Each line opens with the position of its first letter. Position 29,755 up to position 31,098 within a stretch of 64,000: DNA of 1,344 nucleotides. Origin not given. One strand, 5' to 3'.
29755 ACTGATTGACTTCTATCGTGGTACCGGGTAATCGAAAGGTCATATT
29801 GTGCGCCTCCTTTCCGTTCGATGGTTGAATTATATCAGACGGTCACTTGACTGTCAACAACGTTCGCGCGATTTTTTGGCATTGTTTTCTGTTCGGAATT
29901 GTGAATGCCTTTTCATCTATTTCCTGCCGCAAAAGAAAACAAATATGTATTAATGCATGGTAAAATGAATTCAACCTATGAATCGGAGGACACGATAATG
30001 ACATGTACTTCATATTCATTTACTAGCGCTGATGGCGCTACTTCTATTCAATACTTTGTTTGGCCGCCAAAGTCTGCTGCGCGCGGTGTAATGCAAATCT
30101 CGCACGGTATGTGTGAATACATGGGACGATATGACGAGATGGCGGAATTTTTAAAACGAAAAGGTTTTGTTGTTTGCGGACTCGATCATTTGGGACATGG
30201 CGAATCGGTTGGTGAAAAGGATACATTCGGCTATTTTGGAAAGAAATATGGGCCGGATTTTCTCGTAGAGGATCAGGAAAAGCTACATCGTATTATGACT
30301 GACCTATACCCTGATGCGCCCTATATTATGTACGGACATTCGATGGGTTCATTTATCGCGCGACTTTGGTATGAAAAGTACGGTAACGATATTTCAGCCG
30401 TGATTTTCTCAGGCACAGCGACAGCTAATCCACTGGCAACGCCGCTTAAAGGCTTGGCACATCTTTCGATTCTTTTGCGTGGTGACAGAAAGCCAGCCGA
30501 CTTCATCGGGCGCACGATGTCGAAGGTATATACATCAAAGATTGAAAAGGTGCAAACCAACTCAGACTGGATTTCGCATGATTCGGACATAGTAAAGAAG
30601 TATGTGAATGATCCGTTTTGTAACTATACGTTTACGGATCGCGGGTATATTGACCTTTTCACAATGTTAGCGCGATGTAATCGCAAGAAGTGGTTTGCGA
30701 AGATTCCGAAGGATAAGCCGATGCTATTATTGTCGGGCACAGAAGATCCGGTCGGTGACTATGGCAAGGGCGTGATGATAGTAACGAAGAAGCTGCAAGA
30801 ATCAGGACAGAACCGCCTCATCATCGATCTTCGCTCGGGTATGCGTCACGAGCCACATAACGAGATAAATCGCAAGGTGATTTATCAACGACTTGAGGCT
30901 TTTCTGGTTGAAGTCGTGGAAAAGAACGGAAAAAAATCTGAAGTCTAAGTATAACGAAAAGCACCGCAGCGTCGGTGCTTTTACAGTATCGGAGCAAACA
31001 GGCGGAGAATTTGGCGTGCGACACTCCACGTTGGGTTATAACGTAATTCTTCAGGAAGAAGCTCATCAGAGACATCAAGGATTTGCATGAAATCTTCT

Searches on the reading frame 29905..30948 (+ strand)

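Call 25: search_protein_families(library=pfam, proteins=[window:29905-30948:+])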
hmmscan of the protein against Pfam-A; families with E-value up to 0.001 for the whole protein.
window:29905-30948:+ (347 aa): 3 families
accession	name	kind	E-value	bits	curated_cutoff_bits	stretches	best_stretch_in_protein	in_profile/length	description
PF12146.15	Hydrolase_4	-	1e-40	140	27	1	58-321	2-238/239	Serine aminopeptidase, S33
PF00561.26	Abhydrolase_1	-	1e-17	65.1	25.8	1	67-286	7-215/245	alpha/beta hydrolase fold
PF12697.13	Abhydrolase_6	-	0.00018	22.6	26.3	1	76-282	17-177/217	Alpha/beta hydrolase family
